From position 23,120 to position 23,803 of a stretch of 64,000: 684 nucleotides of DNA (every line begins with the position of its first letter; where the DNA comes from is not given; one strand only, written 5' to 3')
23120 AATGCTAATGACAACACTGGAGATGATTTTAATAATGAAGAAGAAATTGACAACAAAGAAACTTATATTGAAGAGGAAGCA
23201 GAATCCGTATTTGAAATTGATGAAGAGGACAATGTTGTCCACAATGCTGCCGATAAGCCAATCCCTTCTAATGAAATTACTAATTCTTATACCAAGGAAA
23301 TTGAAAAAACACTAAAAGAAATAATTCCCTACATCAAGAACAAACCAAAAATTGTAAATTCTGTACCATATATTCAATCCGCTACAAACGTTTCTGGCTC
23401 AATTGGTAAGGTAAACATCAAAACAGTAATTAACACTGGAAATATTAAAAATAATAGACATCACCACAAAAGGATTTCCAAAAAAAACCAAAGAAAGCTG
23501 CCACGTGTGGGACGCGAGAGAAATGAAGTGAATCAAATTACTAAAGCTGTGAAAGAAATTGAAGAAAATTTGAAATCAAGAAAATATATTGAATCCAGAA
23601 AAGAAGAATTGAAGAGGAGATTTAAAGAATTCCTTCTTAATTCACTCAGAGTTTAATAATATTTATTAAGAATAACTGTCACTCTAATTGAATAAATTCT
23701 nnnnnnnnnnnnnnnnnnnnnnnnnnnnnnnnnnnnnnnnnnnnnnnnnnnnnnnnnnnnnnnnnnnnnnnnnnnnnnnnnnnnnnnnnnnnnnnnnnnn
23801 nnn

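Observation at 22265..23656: Secreted Cys-repeat protein with extreme acidic and basic segments, a candidate effector-like protein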

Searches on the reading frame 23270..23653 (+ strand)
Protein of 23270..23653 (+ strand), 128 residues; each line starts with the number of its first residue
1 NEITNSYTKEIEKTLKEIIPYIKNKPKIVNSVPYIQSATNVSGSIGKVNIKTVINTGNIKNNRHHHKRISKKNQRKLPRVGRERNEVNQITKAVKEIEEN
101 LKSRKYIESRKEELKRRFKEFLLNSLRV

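Call 34: search_protein_families(library=pfam, proteins=[window:23270-23653:+], max_evalue=10)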
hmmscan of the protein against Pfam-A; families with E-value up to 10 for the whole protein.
seq(128 aa): 5 families
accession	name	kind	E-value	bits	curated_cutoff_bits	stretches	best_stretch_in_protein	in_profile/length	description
PF00435.27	Spectrin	-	0.042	14.8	29.9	1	67-121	37-92/105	Spectrin repeat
PF15977.11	HTH_46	-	0.11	13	29.3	1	10-44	4-38/68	Winged helix-turn-helix DNA binding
PF14127.11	DUF4294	-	0.12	12.8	27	1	57-122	19-84/155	Domain of unknown function (DUF4294)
PF06103.16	DUF948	-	0.26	11.9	37.2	1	76-102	59-85/89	Bacterial protein of unknown function (DUF948)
PF04791.21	LMBR1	-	1.2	8.4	31.9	1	21-119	241-335/510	LMBR1-like membrane protein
